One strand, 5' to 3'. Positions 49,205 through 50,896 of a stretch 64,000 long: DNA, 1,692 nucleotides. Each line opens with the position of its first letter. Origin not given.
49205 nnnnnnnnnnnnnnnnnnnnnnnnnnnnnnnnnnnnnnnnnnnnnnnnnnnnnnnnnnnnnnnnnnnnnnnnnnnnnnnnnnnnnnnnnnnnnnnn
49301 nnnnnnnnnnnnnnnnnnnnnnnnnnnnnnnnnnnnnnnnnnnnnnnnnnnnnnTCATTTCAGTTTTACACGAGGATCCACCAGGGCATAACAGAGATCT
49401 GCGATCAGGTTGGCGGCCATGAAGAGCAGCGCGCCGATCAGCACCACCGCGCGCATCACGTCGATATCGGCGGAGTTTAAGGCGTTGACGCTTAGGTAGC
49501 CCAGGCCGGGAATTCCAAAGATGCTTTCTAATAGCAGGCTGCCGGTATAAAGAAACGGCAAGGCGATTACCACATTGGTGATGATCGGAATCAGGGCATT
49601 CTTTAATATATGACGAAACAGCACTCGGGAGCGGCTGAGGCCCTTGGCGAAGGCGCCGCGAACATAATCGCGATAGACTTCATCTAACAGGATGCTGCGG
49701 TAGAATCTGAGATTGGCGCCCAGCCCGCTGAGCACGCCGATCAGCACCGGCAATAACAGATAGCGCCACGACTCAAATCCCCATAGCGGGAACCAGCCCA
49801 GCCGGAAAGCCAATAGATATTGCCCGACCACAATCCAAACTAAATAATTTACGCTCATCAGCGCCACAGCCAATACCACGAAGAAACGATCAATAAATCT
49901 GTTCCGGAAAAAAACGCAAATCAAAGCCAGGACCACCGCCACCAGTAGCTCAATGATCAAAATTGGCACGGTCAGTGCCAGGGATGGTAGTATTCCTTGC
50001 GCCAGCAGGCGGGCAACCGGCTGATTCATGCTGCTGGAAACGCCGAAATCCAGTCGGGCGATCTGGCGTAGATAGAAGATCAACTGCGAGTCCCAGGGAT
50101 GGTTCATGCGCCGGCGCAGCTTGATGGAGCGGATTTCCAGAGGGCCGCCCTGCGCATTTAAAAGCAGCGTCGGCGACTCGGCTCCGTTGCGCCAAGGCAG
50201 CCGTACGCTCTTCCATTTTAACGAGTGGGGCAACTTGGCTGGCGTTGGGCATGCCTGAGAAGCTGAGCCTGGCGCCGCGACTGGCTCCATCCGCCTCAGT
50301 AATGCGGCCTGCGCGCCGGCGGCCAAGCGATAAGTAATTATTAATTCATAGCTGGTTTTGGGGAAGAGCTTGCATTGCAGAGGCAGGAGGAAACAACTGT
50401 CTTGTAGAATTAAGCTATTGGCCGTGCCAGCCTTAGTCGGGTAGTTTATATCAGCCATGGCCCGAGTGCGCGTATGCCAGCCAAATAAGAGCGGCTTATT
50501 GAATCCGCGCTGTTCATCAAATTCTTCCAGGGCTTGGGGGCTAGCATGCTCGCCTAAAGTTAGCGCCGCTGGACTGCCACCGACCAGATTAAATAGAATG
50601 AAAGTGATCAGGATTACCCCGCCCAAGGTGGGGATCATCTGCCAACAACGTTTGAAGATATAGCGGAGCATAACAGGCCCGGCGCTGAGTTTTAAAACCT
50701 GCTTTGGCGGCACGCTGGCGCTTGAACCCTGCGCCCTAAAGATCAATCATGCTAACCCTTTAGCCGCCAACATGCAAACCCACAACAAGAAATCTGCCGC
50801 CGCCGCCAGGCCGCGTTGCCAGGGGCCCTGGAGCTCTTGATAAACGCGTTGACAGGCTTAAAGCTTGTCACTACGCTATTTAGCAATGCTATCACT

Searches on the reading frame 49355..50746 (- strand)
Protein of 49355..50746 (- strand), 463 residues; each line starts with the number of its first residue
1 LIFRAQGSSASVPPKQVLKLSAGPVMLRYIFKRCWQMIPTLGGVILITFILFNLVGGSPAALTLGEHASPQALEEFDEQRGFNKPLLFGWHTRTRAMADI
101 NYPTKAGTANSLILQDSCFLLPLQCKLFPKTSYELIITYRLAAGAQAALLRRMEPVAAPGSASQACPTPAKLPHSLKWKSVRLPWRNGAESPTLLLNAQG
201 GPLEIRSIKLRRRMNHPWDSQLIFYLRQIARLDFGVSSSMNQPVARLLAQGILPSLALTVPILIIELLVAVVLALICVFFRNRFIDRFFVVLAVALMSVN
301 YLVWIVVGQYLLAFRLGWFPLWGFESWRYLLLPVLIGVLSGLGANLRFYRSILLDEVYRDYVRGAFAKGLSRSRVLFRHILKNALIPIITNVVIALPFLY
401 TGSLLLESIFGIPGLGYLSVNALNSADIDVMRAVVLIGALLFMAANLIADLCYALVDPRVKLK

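Call 3: search_protein_families(library=pfam, proteins=[window:49355-50746:-], max_evalue=0.01)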
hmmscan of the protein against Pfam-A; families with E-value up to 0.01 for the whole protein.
window:49355-50746:- (463 aa): 2 families
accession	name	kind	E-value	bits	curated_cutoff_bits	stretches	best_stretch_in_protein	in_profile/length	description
PF00528.27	BPD_transp_1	-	8.1e-32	110.9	26.4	1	270-461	1-183/184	Binding-protein-dependent transport system inner membrane component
PF19300.4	BPD_transp_1_N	-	7.5e-06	26.6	23.8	1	26-90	1-65/114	Binding-prot-dependent transport system membrane comp, N-term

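Call 14: find_related_loci(query=window:49355-50746:-, collection=genome_contigs, flank=10000)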
Query window:49355-50746:- (463 aa) in genome_contigs; peptide patterns used: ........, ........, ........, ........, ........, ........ (x = any residue, [..] = any of these).
168 stretches matched a pattern; 129 encode a relative of the query (tblastn E <= 1e-3); the best 80 are kept; 80 distinct loci.
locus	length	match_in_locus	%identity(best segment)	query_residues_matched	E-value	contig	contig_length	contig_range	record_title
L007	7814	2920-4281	68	25-463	0e+0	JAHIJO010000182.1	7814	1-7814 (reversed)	MAG: Verrucomicrobia bacterium isolate KR13_Ju.mb.40 KR13_Ju.mb.40_k141_222108, whole genome shotgun sequence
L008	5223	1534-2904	67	21-462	0e+0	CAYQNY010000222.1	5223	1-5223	MAG TPA_asm: uncultured Verrucomicrobiota bacterium isolate binchicken_co47_169 genome assembly, contig: NODE_13301_leng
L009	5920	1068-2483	63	26-462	0e+0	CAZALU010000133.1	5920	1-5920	MAG TPA_asm: uncultured Verrucomicrobiota bacterium isolate SRP192927_co2_851 genome assembly, contig: NODE_30693_length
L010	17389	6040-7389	67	22-463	0e+0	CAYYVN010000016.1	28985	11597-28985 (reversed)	MAG TPA_asm: uncultured Verrucomicrobiota bacterium isolate binchicken_co39_575 genome assembly, contig: NODE_3869_lengt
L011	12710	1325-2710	57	22-463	5e-168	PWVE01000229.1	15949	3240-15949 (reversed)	MAG: PVC group bacterium isolate CSSed11_284R1 CS-Sed11-C4664, whole genome shotgun sequence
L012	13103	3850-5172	58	19-463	5e-166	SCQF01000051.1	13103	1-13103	MAG: Verrucomicrobia bacterium isolate DP16D_bin.41 DP16D_bin.41-102061, whole genome shotgun sequence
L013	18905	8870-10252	55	19-463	4e-163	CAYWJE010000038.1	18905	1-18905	MAG TPA_asm: uncultured Verrucomicrobiota bacterium isolate binchicken_co139_732 genome assembly, contig: NODE_5596_leng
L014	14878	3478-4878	56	23-463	1e-162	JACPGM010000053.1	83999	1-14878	MAG: Lentisphaerae bacterium isolate NC_groundwater_387_Ag_B-0.1um_58_26 GD18-4_B1_scaffold_394458, whole genome shotgun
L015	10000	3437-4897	53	26-462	7e-162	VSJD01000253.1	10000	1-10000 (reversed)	MAG: Kiritimatiellaeota bacterium isolate MMG_102_bin48 contig00719.0, whole genome shotgun sequence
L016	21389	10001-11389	56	26-462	3e-161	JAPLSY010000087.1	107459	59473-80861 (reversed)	MAG: Kiritimatiellaeota bacterium isolate LacPavin_0419_WC90_MAG_56_158 LacPavin_0419_WC90_scaffold_201945, whole genome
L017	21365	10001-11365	56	26-462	6e-161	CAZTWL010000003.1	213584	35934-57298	MAG TPA_asm: uncultured Verrucomicrobiota bacterium isolate SRP192927_co3_754 genome assembly, contig: NODE_28_length_21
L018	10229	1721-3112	55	25-462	1e-160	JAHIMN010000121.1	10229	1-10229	MAG: Verrucomicrobia bacterium isolate KR13_N2.mb.73 KR13_N2.mb.73_k141_166091, whole genome shotgun sequence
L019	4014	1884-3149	58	10-463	5e-166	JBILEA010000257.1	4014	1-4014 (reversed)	MAG: Pontiellaceae bacterium isolate ME2016-07-22_3300044628_group7_bin45 Rohwer_bin2524_scaffold_33045_c1, whole genome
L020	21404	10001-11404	55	5-462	8e-161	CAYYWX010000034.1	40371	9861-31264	MAG TPA_asm: uncultured Verrucomicrobiota bacterium isolate SRP062349_co5_140 genome assembly, contig: NODE_221_length_4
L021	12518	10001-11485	53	19-462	1e-160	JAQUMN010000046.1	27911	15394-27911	MAG: Kiritimatiellae bacterium isolate STD1_155 NODE_3500_length_27911_cov_5.836201_Sandtown_D1, whole genome shotgun se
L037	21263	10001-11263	55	23-462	6e-152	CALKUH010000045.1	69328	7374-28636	MAG TPA_asm: uncultured Verrucomicrobia bacterium isolate SRR5576005_bin.86_CONCOCT_v1.1_MAG genome assembly, contig: ER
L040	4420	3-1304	56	47-463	2e-153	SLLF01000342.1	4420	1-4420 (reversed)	MAG: Kiritimatiellae bacterium isolate CSSed165cm_30 CSSed16-5cm-106272, whole genome shotgun sequence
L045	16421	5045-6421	55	26-463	7e-148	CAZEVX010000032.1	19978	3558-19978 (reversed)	MAG TPA_asm: uncultured Verrucomicrobiota bacterium isolate SRP263991_co1_91 genome assembly, contig: NODE_3848_length_1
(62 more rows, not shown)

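Call 20: search_protein_families(library=pfam, proteins=[L010:4181-6067:+, L045:7574-10726:+, L045:10723-11340:+, L045:3431-4729:+, L016:8645-9955:+, L016:12882-13523:+, L037:8232-10013:+, L037:12193-13950:+, L010:585-4076:-], max_evalue=0.01)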
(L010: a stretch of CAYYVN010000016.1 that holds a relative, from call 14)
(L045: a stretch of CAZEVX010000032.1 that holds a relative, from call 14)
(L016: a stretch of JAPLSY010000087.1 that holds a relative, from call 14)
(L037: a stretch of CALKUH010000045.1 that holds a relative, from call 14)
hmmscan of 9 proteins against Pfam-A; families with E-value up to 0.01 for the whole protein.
L010:4181-6067:+ (628 aa): 1 family
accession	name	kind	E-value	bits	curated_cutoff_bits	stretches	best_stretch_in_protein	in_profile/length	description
PF00496.27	SBP_bac_5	-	1.2e-62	212.6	32.4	1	116-533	2-365/368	Bacterial extracellular solute-binding proteins, family 5 Middle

L045:7574-10726:+ (1050 aa): 3 families
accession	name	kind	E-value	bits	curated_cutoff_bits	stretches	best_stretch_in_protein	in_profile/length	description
PF17164.10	DUF5122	-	1.8e-53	178.9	27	3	54-87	1-34/36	Domain of unknown function (DUF5122) beta-propeller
PF13517.12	FG-GAP_3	-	1e-09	39.2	26.9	1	963-1019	1-58/61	FG-GAP-like repeat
PF01839.29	FG-GAP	-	1.5e-09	38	22.1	0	863-884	5-26/37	FG-GAP repeat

L045:10723-11340:+ (205 aa): 4 families
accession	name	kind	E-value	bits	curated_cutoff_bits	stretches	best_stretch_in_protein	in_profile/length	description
PF00702.32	Hydrolase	-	9.9e-22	78.7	26.4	1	8-168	1-191/191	haloacid dehalogenase-like hydrolase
PF13419.12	HAD_2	-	4.9e-20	72.8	23.8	1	30-172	37-176/178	Haloacid dehalogenase-like hydrolase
PF13242.12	Hydrolase_like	-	5.2e-09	36.3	22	1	130-177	3-51/75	HAD-hyrolase-like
PF12710.13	HAD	-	4.8e-07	30.8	27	1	11-163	1-187/189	haloacid dehalogenase-like hydrolase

L045:3431-4729:+ (432 aa): 2 families
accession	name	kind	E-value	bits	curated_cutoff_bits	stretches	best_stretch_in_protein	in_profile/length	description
PF09861.14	Lar_N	-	8.2e-42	143.2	23.3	1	26-205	27-201/204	Lactate racemase N-terminal domain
PF04015.17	DUF362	-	5e-05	23.9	24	1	139-239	79-161/200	Domain of unknown function (DUF362)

L016:8645-9955:+ (436 aa): 3 families
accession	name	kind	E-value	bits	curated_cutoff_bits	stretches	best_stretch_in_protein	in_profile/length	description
PF09861.14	Lar_N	-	3.2e-50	170.6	23.3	1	43-217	31-200/204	Lactate racemase N-terminal domain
PF21113.2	LarA_C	-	5e-05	23.7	25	1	291-404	4-128/152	Lactate racemase C-terminal domain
PF04015.17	DUF362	-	0.004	17.7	24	1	149-256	76-165/200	Domain of unknown function (DUF362)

L016:12882-13523:+ (213 aa): 4 families
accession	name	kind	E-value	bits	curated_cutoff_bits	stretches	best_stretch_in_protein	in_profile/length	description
PF00702.32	Hydrolase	-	3.7e-22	80.1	26.4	1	4-165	1-191/191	haloacid dehalogenase-like hydrolase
PF13419.12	HAD_2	-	4e-22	79.6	23.8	1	58-169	66-176/178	Haloacid dehalogenase-like hydrolase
PF13242.12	Hydrolase_like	-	6.7e-09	36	22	1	127-193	3-74/75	HAD-hyrolase-like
PF12710.13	HAD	-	5.3e-06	27.4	27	1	7-160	1-187/189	haloacid dehalogenase-like hydrolase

L037:8232-10013:+ (593 aa): 1 family
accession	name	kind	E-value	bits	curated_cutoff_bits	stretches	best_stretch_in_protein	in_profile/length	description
PF00496.27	SBP_bac_5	-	1.3e-67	228.9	32.4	1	78-506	2-365/368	Bacterial extracellular solute-binding proteins, family 5 Middle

L037:12193-13950:+ (585 aa): 1 family
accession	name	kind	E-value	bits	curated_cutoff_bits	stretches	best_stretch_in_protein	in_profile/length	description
PF00496.27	SBP_bac_5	-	3.7e-70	237.3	32.4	1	86-459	1-358/368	Bacterial extracellular solute-binding proteins, family 5 Middle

L010:585-4076:- (1163 aa): 5 families
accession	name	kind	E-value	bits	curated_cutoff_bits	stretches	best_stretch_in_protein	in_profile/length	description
PF13517.12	FG-GAP_3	-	1.8e-13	51.3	26.9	2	1009-1065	1-60/61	FG-GAP-like repeat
PF01839.29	FG-GAP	-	1.4e-10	41.3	22.1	1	961-974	7-20/37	FG-GAP repeat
PF21910.2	GH85_C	-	2.4e-07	31.5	27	1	648-687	11-48/95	GH85 endohexosaminidases, C-terminal domain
PF24489.1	Ig_J_second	-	1.4e-05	25.5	27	1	641-721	2-88/105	Tip attachment protein J second Ig-like domain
PF19190.6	BACON_2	-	0.004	17.5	25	0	271-317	39-86/94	Viral BACON domain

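Call 23: search_protein_families(library=ncbifam, proteins=[window:49355-50746:-, L010:4181-6067:+], max_evalue=0.001)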
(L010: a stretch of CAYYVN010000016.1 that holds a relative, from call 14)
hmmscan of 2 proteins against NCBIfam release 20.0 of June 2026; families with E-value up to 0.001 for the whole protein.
window:49355-50746:- (463 aa): 17 families
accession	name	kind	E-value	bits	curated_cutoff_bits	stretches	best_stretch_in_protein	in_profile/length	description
NF045470.1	Opp2B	equivalog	5.3e-58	196.6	350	2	206-461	45-300/300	nickel ABC transporter permease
NF045471.1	Opp3B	equivalog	2.7e-55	188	480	2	209-462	50-304/308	oligopeptide ABC transporter permease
NF011661.0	PRK15081.1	equivalog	2e-53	181.9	463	2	213-463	56-306/306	glutathione ABC transporter permease GsiC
NF045469.1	Opp1B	equivalog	3.7e-53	181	380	2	205-461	52-307/307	nickel/cobalt ABC transporter permease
NF045472.1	Opp4B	equivalog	4e-50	170.9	450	2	204-461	48-319/319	oligopeptide ABC transporter permease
TIGR02789.1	nickel_nikB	equivalog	2.1e-47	162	447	2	214-461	60-307/314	nickel ABC transporter permease subunit NikB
NF007677.0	PRK10352.1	equivalog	2.6e-41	141.7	433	1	209-462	55-308/314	nickel ABC transporter permease subunit NikB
NF007008.0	PRK09471.1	equivalog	9.7e-40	136.9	388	2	207-461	48-305/306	oligopeptide ABC transporter permease OppB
NF043081.1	MMSYN1_0165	equivalog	1.3e-30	106.6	350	1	222-463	147-387/388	oligopeptide ABC transporter permease OppB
NF008161.0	PRK10914.1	equivalog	1.7e-29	103.1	590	1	329-462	204-337/339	dipeptide ABC transporter permease DppB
NF011712.0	PRK15133.1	subfamily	9e-26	90.7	445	1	205-461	86-360/364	microcin C ABC transporter permease YejB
NF011690.0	PRK15110.1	equivalog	8e-25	87.9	432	2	327-458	180-311/321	putrescine export ABC transporter permease SapB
NF045476.1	Opp4C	equivalog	8.2e-08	31.8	350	1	244-396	69-206/278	oligopeptide ABC transporter permease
NF045474.1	Opp2C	equivalog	2e-05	24.3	300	0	347-395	119-167/236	nickel transporter permease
NF008470.0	PRK11365.1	equivalog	5.7e-05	22.6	347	1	357-451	150-244/263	aliphatic sulfonate ABC transporter permease SsuC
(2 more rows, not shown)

L010:4181-6067:+ (628 aa): 11 families
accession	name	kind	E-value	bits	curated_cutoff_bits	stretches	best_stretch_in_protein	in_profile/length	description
NF011942.0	PRK15413.1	equivalog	8.4e-29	100.6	594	2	211-582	132-479/512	glutathione ABC transporter substrate-binding protein GsiB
NF043070.1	DppA_dipep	equivalog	6.3e-28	97.6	1005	2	356-586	280-507/535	dipeptide ABC transporter periplasmic-binding protein DppA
NF045467.1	Opp4A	equivalog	8.6e-23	80.4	650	1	126-585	87-527/556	oligopeptide ABC transporter substrate-binding protein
NF011684.0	PRK15104.1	equivalog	3.9e-22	78.7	947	2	156-289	110-239/543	oligopeptide ABC transporter substrate-binding protein OppA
NF011689.0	PRK15109.1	equivalog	1.2e-19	70.4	560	1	80-581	44-505/547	ABC transporter substrate-binding protein SapA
NF007287.0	PRK09755.1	equivalog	1.5e-18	66.9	1098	2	80-286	43-231/535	ABC transporter substrate-binding protein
TIGR02294.1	nickel_nikA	equivalog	3.3e-17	62.2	393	1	211-572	109-459/501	nickel ABC transporter substrate-binding protein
NF045468.1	Opp5A_nikA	equivalog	1.4e-14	53.5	600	2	218-286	120-183/488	nickel ABC transporter substrate-binding protein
NF047575.1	opine_bind_CntA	exception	2e-13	49.8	800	1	208-299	135-227/535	staphylopine-dependent metal ABC transporter substrate-binding lipoprotein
TIGR04028.1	SBP_KPN_01854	hypoth_equivalog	9e-13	47.6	468.5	1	245-591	142-486/509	TIGR04028 family ABC transporter substrate-binding protein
NF010149.0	PRK13626.1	equivalog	0.00013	20.8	476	1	210-270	216-274/552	HTH-type transcriptional regulator SgrR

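Call 43: find_homologous_proteins(query=L010:4181-6067:+, max_evalue=1e-80)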
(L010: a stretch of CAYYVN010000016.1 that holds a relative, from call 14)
Query L010:4181-6067:+ (628 aa): 1722 proteins with E <= 1e-80 among 8000 candidates; the best 120 are listed.
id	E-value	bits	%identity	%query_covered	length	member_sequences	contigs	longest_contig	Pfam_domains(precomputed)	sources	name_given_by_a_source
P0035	0.0e+0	1379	100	95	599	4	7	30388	PF00496.28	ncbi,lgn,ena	-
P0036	7.1e-294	994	72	95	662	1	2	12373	PF00496.28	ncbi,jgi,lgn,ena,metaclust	metaclust:\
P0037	6.0e-293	991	73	90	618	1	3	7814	PF00496.28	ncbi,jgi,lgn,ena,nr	ncbi:MAG: hypothetical protein KKG09_01075 [Verrucomicrobia bacterium]|nr:hypothetical protein [Verr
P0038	5.6e-290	981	70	93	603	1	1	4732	PF00496.28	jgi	jgi:ABC-type transport system substrate-binding protein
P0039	5.6e-286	968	71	92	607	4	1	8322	PF00496.28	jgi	jgi:ABC-type transport system substrate-binding protein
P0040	8.1e-282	954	71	91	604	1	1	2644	PF00496.28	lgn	-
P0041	7.9e-278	941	69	91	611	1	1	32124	PF00496.28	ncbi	-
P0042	2.6e-277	939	70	94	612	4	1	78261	PF00496.28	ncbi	-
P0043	9.4e-276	934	71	87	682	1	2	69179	PF00496.28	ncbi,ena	-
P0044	1.1e-272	924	68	88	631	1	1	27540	PF00496.28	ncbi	-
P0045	1.4e-245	835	64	90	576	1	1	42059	PF00496.28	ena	-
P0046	1.4e-245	835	62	93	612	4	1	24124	PF00496.28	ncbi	-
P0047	3.7e-244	830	60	93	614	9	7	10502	PF00496.28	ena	-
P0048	1.7e-241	821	58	93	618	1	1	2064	PF00496.28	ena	-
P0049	2.2e-241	821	59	93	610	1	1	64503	PF00496.28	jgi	jgi:oligopeptide transport system substrate-binding protein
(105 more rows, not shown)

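Call 45: find_encoding_contigs(protein=P0042, flank=8000, max_places=3)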
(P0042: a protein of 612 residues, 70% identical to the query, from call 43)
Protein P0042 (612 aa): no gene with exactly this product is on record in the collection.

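Call 46: find_encoding_contigs(protein=P0041, flank=8000, max_places=3)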
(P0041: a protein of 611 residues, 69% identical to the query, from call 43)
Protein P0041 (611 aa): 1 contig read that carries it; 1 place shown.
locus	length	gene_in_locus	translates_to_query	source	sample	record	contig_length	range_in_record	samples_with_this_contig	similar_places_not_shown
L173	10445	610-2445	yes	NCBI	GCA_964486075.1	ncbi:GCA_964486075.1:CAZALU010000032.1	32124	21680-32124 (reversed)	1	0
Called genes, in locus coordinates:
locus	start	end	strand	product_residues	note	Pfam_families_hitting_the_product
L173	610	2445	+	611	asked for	PF00496:SBP_bac_5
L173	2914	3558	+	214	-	PF06283:ThuA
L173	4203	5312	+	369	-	PF01408:GFO_IDH_MocA, PF03447:NAD_binding_3, PF02894:GFO_IDH_MocA_C, PF22725:GFO_IDH_MocA_C3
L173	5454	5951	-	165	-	PF05991:NYN_YacP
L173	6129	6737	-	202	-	PF07719:TPR_2 (faint), PF13174:TPR_6 (faint), PF13181:TPR_8 (faint), PF13424:TPR_12 (faint), PF13428:TPR_14 (faint)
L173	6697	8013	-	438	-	PF13598:DUF4139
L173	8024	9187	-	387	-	PF13598:DUF4139 (faint)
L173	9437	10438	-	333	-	PF04055:Radical_SAM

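Call 47: find_encoding_contigs(protein=P0044, flank=8000, max_places=3)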
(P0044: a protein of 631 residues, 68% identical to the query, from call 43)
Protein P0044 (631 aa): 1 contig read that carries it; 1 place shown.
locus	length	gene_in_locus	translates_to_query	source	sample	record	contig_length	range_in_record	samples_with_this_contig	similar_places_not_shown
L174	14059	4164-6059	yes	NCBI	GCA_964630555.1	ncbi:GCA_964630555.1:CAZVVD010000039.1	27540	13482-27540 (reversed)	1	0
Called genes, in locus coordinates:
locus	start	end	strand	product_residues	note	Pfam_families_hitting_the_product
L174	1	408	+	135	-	?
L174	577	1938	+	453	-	-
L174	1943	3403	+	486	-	PF00370:FGGY_N, PF02782:FGGY_C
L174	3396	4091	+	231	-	PF06508:QueC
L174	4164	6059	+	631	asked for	PF00496:SBP_bac_5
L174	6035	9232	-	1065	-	-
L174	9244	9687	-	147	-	-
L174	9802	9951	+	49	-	-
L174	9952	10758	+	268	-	PF02811:PHP (weak)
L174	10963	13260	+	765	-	-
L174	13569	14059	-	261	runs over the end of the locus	PF01261:AP_endonuc_2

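Call 49: list_cluster_members(proteins=[P0042, P0036, P0043])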
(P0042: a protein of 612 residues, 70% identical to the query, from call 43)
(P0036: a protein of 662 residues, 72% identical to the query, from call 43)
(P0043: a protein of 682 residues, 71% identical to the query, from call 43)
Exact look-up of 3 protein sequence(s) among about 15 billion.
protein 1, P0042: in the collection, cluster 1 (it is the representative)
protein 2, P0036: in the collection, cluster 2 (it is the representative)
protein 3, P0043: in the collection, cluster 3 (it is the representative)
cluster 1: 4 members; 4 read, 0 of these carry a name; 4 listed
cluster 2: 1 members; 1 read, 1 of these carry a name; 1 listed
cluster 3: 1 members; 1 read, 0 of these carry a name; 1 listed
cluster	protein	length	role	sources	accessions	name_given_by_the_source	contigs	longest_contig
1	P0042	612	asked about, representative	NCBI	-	-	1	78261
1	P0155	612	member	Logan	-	-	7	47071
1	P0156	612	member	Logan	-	-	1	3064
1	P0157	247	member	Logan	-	-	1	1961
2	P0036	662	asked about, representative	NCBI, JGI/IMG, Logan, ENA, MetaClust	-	\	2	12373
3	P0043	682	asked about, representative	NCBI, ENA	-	-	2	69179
